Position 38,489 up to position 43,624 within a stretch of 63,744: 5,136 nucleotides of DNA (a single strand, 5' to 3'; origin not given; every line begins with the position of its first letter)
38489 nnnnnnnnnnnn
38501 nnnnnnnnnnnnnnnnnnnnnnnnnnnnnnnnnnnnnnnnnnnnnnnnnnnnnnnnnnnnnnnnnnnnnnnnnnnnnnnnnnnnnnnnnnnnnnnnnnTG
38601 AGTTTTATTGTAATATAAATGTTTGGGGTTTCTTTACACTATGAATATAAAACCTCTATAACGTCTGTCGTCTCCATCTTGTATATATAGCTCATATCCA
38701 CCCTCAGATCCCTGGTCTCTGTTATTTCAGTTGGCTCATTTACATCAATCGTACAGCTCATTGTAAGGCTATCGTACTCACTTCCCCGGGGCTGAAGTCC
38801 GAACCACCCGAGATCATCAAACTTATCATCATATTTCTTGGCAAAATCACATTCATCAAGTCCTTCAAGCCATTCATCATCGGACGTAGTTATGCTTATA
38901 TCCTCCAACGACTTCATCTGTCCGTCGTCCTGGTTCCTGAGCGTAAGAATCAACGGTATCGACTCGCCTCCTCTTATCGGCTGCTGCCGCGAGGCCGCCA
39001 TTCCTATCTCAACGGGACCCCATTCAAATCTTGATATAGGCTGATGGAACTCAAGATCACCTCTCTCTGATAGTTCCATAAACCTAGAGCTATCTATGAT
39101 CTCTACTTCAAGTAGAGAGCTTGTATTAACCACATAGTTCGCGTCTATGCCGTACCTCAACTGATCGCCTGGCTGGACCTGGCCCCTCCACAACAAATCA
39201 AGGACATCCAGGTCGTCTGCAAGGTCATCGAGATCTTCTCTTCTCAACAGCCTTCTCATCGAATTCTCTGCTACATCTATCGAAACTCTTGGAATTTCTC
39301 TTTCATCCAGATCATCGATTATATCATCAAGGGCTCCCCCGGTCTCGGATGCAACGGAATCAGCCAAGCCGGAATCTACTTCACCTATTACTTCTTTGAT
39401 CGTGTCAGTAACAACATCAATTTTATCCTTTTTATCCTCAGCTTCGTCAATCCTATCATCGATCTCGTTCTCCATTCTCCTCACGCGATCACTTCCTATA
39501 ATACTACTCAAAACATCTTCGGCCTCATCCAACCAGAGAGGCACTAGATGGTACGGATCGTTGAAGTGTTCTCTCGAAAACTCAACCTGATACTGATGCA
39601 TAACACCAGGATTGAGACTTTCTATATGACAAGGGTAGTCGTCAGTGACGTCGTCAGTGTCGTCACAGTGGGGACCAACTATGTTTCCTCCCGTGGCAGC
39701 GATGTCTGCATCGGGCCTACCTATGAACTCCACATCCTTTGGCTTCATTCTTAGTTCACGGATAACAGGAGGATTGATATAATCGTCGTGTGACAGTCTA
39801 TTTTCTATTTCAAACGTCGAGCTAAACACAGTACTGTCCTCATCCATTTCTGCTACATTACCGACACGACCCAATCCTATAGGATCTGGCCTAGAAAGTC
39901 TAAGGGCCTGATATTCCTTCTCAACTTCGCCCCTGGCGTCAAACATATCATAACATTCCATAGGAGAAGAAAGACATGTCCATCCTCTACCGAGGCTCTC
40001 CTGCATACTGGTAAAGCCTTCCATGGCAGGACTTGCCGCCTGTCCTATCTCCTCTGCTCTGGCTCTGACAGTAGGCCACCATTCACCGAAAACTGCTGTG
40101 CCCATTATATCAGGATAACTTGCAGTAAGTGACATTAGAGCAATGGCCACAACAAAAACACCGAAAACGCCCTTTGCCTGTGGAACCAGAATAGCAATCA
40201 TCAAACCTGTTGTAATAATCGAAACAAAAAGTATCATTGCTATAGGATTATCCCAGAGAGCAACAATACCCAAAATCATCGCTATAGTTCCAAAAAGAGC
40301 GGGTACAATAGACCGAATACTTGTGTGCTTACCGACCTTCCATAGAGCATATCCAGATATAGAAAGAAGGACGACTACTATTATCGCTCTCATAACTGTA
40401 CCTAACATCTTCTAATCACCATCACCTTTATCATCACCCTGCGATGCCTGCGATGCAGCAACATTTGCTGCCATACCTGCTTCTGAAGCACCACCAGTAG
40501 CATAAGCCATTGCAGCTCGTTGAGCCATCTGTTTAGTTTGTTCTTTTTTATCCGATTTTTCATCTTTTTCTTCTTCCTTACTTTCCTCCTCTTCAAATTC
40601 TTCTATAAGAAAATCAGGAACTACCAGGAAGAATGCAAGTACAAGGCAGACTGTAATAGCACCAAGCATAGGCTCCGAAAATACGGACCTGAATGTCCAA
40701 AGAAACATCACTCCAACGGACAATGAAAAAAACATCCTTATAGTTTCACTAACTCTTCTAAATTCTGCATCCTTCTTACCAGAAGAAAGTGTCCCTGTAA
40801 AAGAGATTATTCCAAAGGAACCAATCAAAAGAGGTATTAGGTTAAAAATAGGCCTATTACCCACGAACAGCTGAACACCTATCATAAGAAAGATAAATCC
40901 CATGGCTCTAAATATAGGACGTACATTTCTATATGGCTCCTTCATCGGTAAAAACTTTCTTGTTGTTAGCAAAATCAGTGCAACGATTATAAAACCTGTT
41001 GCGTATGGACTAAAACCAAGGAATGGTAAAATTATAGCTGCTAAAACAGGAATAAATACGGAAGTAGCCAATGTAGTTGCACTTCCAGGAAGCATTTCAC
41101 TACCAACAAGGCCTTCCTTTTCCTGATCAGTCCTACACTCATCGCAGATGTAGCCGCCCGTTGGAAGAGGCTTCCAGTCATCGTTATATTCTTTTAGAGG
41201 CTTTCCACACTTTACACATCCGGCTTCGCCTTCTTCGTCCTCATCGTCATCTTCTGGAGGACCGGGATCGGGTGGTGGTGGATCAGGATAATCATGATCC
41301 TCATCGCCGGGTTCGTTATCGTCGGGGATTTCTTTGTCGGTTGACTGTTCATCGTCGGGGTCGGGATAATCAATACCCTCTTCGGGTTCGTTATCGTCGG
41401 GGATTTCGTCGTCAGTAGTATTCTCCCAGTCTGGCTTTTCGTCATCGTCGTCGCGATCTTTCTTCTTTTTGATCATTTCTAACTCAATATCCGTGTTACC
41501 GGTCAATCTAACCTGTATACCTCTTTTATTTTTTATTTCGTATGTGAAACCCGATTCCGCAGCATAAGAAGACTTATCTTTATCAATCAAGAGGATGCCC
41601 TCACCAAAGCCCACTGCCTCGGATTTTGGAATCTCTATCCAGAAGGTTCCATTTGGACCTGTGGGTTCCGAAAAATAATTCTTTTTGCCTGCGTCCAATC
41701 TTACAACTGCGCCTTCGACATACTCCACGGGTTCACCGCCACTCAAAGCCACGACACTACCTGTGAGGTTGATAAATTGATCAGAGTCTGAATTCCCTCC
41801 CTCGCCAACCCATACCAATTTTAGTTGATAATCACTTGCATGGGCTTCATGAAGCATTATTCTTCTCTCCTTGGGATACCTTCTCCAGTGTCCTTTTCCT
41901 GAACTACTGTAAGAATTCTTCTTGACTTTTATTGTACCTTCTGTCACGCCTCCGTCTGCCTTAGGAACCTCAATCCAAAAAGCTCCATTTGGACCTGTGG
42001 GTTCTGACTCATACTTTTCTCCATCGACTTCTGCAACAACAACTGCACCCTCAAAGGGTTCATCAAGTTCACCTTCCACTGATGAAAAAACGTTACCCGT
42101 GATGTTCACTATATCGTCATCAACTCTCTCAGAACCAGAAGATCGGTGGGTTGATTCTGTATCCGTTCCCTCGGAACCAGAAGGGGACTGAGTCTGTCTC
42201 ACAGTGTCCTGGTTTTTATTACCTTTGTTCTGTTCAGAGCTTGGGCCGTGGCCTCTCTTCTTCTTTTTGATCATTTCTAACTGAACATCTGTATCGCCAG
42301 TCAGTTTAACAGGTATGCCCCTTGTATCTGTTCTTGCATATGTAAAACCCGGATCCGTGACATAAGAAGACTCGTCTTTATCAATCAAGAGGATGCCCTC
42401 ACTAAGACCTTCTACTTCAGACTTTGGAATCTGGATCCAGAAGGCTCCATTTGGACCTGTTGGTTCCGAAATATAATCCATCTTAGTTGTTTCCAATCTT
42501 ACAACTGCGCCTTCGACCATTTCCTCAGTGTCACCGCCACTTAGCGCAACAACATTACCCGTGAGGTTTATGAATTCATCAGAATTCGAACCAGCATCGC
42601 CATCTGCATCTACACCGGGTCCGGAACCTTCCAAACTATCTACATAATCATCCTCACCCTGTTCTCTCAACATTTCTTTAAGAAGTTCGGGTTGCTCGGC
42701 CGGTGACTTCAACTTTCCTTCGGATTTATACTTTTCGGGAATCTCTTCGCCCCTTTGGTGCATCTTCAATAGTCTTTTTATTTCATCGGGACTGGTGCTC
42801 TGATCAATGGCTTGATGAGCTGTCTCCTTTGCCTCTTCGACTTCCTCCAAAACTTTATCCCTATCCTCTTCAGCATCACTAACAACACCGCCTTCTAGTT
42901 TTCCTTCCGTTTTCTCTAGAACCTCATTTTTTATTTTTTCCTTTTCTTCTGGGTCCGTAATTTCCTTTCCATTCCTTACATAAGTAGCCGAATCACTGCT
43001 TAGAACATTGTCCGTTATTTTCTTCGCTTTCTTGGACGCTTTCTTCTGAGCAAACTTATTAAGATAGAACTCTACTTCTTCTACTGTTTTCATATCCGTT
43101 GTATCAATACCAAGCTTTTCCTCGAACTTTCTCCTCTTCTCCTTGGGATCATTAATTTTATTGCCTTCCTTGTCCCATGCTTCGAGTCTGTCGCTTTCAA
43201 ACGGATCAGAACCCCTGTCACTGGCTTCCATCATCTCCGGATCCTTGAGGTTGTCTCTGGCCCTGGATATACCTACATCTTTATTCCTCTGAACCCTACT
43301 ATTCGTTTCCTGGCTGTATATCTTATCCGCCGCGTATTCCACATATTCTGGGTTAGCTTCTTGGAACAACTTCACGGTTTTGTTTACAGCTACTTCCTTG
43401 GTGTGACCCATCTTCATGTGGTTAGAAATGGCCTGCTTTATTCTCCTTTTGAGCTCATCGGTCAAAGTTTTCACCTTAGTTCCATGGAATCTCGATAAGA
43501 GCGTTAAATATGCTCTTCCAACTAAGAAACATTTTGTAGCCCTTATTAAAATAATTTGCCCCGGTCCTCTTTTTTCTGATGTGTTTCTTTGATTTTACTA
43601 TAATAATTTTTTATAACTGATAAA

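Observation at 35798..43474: Tightly packed five-gene operon: a Zn-ribbon/polytopic 1,020-aa protein plus four paralogous two-domain envelope proteins, a candidate undescribed cell-surface module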

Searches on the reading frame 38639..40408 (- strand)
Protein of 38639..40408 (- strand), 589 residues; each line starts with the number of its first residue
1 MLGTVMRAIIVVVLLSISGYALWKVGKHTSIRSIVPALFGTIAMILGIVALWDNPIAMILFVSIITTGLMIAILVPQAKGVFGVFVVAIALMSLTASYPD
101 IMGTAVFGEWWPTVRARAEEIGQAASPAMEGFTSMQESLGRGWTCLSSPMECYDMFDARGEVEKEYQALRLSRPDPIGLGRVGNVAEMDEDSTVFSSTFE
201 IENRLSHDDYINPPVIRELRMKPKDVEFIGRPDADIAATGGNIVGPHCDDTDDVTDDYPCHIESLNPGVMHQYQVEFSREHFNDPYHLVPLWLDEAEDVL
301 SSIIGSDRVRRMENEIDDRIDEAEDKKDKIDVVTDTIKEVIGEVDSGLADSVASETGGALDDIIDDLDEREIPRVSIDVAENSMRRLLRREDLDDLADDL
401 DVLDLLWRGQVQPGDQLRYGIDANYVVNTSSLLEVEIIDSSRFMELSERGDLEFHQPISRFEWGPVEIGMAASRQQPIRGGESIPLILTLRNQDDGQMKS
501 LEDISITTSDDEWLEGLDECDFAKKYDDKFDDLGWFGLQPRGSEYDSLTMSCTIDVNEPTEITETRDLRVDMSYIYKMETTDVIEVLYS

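Call 3: search_protein_families(library=pfam, proteins=[window:38639-40408:-], max_evalue=1)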
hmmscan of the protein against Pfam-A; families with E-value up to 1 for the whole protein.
window:38639-40408:- (589 aa): 0 families

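Call 4: search_protein_families(library=ncbifam, proteins=[window:38639-40408:-], max_evalue=1)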
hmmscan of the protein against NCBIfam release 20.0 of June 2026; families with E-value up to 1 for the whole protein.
window:38639-40408:- (589 aa): 1 family
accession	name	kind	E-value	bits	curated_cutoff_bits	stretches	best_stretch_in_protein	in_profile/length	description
TIGR02206.1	intg_mem_TP0381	subfamily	0.15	11.3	75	1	9-79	40-113/222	TMEM164-related integral membrane acyltransferase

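Call 12: search_solved_structures(query=window:38639-40408:-, max_evalue=10)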
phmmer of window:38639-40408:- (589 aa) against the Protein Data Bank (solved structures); distinct sequences matched with E-value up to 10: 0.

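Call 63: find_related_loci(query=A7, collection=metagenome_contigs, flank=10000)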
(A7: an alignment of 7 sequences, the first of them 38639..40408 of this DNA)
Query A7 (589 aa) in metagenome_contigs; peptide patterns used: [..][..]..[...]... (x = any residue, [..] = any of these).
126 stretches matched a pattern; 10 encode a relative of the query (tblastn E <= 1e-3); 10 distinct loci.
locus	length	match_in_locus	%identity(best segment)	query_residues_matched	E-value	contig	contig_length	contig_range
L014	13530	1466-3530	70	12-589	8e-128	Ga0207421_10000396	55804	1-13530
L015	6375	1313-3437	47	10-589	1e-81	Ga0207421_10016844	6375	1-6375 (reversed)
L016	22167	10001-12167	45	1-588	3e-67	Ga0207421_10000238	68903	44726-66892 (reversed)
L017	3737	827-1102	29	59-151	4e-9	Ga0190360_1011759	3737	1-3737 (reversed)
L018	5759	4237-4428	35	84-151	2e-8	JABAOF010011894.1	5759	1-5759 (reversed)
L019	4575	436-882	28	6-150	2e-7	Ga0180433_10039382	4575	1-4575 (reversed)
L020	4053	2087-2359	26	59-150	5e-7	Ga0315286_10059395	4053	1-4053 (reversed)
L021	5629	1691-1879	30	84-150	1e-6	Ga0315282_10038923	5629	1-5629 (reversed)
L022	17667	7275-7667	24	38-150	4e-5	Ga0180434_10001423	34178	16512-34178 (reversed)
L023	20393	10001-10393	24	38-150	4e-5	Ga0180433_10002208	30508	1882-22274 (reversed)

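Call 65: search_protein_families(library=pfam, proteins=[L018:2425-5757:+, L020:371-3391:+, L021:2-3283:+, L022:7095-9071:+, L022:5080-6195:+, L016:8213-11407:+, L016:7032-8222:+], max_evalue=0.01)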
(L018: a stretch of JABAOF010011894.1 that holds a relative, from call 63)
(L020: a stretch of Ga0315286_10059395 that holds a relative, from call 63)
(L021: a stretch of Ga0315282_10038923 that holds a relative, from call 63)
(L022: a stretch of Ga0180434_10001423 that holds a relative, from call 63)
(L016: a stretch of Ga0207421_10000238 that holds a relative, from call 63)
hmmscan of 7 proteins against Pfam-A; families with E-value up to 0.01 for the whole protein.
L018:2425-5757:+ (1111 aa): 3 families
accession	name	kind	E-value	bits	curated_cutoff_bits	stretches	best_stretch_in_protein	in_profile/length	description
PF13620.12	CarboxypepD_reg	-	8.2e-08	32.9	32.3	1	173-218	3-49/82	Carboxypeptidase regulatory-like domain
PF01464.25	SLT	-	1.2e-06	28.5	21.3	1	1043-1079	14-50/117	Transglycosylase SLT domain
PF17802.7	SpaA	-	0.0043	17.6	23.1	0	177-217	8-52/91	Prealbumin-like fold domain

L020:371-3391:+ (1007 aa): 2 families
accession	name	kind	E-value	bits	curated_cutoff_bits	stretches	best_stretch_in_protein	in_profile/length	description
PF13620.12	CarboxypepD_reg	-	1.8e-08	35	32.3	1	159-205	2-49/82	Carboxypeptidase regulatory-like domain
PF14686.12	fn3_3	-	0.00099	19.3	24.4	1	157-205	3-46/75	Polysaccharide lyase family 4, domain II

L021:2-3283:+ (1094 aa): 0 families

L022:7095-9071:+ (659 aa): 0 families

L022:5080-6195:+ (372 aa): 1 family
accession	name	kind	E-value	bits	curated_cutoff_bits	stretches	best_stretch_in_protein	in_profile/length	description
PF14683.12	CBM-like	-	0.0034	17.7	27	0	189-230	54-96/160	Polysaccharide lyase family 4, domain III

L016:8213-11407:+ (1065 aa): 1 family
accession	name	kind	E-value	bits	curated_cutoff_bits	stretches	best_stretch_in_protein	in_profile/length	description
PF00096.32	zf-C2H2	-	0.0072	17.2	25.2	1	136-158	2-23/23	Zinc finger, C2H2 type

L016:7032-8222:+ (397 aa): 0 families

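Call 84: predict_structure(alignment_id=A8)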
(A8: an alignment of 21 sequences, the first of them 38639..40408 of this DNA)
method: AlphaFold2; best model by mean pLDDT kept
length: 589 residues; sequences in the alignment: 21
mean_pLDDT: 64.5   pTM: 0.46
mean pLDDT of the five models: 64.5, 63.2, 62.3, 60.6, 59.5
residues with pLDDT >= 90: 46; 70-90: 222; 50-70: 154; < 50: 167
segments of 3 or more residues with pLDDT < 50: 125-194, 228-235, 249-259, 286-292, 345-382, 384-390, 402-413
pLDDT, mean of each block of 10 residues (from residue 1): 80 83 74 72 77 78 77 69 75 71 72 74 44 33 36 40 44 36 36 49 61 66 53 47 50 42 60 67 51 59 71 77 72 71 50 41 39 40 47 50 45 57 79 92 92 84 81 89 90 82 86 81 65 52 65 90 90 83 68
secondary structure, 60 per line:
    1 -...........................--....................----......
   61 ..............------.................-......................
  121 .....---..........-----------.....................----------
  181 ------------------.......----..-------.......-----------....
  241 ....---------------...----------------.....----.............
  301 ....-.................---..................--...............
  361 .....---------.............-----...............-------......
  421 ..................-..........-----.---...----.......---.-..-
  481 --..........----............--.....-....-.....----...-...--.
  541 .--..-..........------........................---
elements in order: H2-28 H31-50 H55-74 H81-97 H99-125 H129-138 H150-170 E199-205 E219-225 E237-244 E260-262 H279-283 H288-304 H306-322 H326-343 H346-365 H375-387 H393-407 E415-438 H440-449 E459-461 E466-472 E483-492 E497-508 H517-520 H522-526 E547-556 E563-586

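Call 88: search_protein_families(library=pfam, proteins=[L017:2-2692:+, L019:1-2685:+, L015:2-2656:+], max_evalue=0.01)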
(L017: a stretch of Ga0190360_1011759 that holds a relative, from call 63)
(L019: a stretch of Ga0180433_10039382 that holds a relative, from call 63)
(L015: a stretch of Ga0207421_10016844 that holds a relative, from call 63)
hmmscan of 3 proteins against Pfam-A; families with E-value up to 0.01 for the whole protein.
L017:2-2692:+ (897 aa): 1 family
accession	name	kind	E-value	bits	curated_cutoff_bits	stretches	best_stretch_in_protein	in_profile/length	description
PF01464.25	SLT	-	3.2e-12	46.5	21.3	1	747-787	15-55/117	Transglycosylase SLT domain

L019:1-2685:+ (895 aa): 1 family
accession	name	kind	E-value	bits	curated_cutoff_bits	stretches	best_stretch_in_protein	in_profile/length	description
PF01832.25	Glucosaminidase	-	1.6e-14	55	30.2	1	688-755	9-82/123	Mannosyl-glycoprotein endo-beta-N-acetylglucosaminidase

L015:2-2656:+ (885 aa): 0 families

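Call 90: search_protein_families(library=phrogs, proteins=[window:38639-40408:-], max_evalue=0.01)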
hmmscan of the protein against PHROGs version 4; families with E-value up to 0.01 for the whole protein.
window:38639-40408:- (589 aa): 0 families

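Call 91: search_protein_families(library=padloc, proteins=[window:38639-40408:-], max_evalue=0.01)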
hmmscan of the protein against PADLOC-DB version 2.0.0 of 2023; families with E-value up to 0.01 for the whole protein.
window:38639-40408:- (589 aa): 0 families

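Call 98: fold_search(model_id=the predicted structure, library=pdb)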
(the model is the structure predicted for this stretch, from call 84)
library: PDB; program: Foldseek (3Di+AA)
matches with E <= 10: 396; with E <= 0.001: 0
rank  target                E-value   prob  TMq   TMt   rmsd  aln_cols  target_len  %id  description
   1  2zag_D                2.8e-03  0.08  0.07  0.08  23.3       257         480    8  Crystal structure of the SeMet-substituted soluble domain of STT3 from P. furiosus (released 2007-12-11)
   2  4en2_M                4.2e-03  0.13  0.05  0.10  26.6       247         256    7  HIV-1 Nef in complex with MHC-I cytoplasmic domain and Mu1 adaptin subunit of AP1 adaptor (second domain) (released 2012-06-20)
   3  4en2_A                4.5e-03  0.12  0.06  0.11  26.9       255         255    8  HIV-1 Nef in complex with MHC-I cytoplasmic domain and Mu1 adaptin subunit of AP1 adaptor (second domain) (released 2012-06-20)
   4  2zai_D                5.6e-03  0.03  0.05  0.06  24.5       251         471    8  Crystal structure of the soluble domain of STT3 from P. furiosus (released 2007-12-11)
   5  2zag_A                8.4e-03  0.07  0.06  0.07  24.5       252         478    9  Crystal structure of the SeMet-substituted soluble domain of STT3 from P. furiosus (released 2007-12-11)
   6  4emz_A                2.0e-02  0.07  0.05  0.10  26.9       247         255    8  HIV-1 Nef in complex with MHC-I cytoplasmic domain and Mu1 adaptin subunit of AP1 adaptor (second domain) (released 2012-06-20)
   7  2a74_B                2.5e-02  0.23  0.08  0.22  23.1       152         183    8  Human Complement Component C3c (released 2005-09-27)
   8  3ml6_E                3.6e-02  0.06  0.06  0.09  24.7       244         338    6  a complex between Dishevelled2 and clathrin adaptor AP-2 (released 2010-08-11)
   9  7tvz_E                4.0e-02  0.03  0.05  0.04  28.8       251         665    9  Cryo-EM structure of human band 3-protein 4.2 complex in diagonal conformation (released 2022-06-08)
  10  7f1x_B                5.1e-02  0.15  0.08  0.13  27.2       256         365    8  X-ray crystal structure of visual arrestin complexed with inositol 1,4,5-triphosphate (released 2021-10-27)
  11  3ml6_B                5.1e-02  0.05  0.06  0.09  23.9       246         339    5  a complex between Dishevelled2 and clathrin adaptor AP-2 (released 2010-08-11)
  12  4pyg_A                6.8e-02  0.04  0.06  0.05  25.9       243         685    9  Transglutaminase2 complexed with GTP (released 2015-02-11)
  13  6oxl_M                7.2e-02  0.06  0.06  0.08  23.9       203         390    3  CRYO-EM STRUCTURE OF PHOSPHORYLATED AP-2 (mu E302K) BOUND TO NECAP IN THE PRESENCE OF SS DNA (released 2019-09-11)
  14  3ml6_C                8.5e-02  0.04  0.06  0.09  22.9       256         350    4  a complex between Dishevelled2 and clathrin adaptor AP-2 (released 2010-08-11)
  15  3ly6_A                8.5e-02  0.02  0.05  0.04  26.3       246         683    9  Crystal structure of human transglutaminase 2 complex with adenosine 5' Triphosphate (released 2010-08-18)
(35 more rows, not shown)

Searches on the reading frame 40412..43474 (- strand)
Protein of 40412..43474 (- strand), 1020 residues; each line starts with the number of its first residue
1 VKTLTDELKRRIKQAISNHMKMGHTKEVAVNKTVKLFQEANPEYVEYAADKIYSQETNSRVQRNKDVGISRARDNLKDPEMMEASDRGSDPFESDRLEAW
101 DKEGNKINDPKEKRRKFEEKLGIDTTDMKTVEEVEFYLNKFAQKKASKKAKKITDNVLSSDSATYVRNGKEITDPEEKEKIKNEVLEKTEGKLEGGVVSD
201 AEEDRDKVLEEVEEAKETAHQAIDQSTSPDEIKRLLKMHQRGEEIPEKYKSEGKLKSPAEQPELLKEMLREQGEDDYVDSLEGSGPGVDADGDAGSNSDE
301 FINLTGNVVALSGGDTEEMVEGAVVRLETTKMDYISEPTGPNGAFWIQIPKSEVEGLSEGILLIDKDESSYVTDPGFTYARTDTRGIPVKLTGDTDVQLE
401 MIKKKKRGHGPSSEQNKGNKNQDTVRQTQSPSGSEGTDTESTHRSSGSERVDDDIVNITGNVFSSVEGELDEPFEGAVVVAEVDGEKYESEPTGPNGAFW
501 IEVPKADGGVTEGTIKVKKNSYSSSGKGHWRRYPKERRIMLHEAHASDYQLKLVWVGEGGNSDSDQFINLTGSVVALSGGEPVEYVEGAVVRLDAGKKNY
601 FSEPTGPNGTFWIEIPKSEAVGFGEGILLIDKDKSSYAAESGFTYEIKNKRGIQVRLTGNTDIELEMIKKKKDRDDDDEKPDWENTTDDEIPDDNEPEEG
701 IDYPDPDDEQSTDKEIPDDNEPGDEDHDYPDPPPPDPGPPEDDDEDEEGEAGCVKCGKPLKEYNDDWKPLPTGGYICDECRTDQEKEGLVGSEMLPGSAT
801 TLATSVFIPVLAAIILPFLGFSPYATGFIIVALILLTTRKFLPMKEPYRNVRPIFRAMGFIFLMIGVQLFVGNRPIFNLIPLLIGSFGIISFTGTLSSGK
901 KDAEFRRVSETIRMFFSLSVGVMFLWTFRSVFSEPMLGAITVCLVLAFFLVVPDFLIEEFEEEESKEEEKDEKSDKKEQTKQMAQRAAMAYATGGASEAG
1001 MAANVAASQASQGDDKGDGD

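Call 3: search_protein_families(library=pfam, proteins=[window:40412-43474:-], max_evalue=1)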
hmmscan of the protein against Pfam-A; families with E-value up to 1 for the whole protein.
window:40412-43474:- (1020 aa): 3 families
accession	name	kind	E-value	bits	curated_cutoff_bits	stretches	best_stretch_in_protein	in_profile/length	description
PF13620.12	CarboxypepD_reg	-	6.5e-05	23.6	32.3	1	466-505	6-47/82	Carboxypeptidase regulatory-like domain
PF17634.7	GP67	-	0.025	15.4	27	1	929-982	17-70/80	Gene product 67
PF09551.15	Spore_II_R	-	0.79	10.7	25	1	169-234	13-76/128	Stage II sporulation protein R (spore_II_R)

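Call 4: search_protein_families(library=ncbifam, proteins=[window:40412-43474:-], max_evalue=1)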
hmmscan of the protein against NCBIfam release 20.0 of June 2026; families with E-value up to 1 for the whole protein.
window:40412-43474:- (1020 aa): 2 families
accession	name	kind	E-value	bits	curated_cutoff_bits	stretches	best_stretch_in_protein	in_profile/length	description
NF004014.0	PRK05477.1-4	equivalog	0.045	12.5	414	1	109-226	297-409/475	Asp-tRNA(Asn)/Glu-tRNA(Gln) amidotransferase subunit GatB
NF011607.0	PRK15033.1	subfamily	0.32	9.9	524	1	880-953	283-357/389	tricarballylate utilization 4Fe-4S protein TcuB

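Call 31: search_solved_structures(query=window:40412-43474:-, max_evalue=1)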
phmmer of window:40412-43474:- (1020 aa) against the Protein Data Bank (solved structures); distinct sequences matched with E-value up to 1: 1.
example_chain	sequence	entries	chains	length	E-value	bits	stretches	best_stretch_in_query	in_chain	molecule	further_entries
2jqe_A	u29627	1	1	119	0.097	13.5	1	180-251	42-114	Signal recognition 54 kDa protein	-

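Call 90: search_protein_families(library=phrogs, proteins=[window:40412-43474:-], max_evalue=0.01)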
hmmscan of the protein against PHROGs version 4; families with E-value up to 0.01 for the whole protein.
window:40412-43474:- (1020 aa): 0 families

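Call 91: search_protein_families(library=padloc, proteins=[window:40412-43474:-], max_evalue=0.01)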
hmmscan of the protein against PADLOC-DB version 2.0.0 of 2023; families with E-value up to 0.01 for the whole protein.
window:40412-43474:- (1020 aa): 0 families
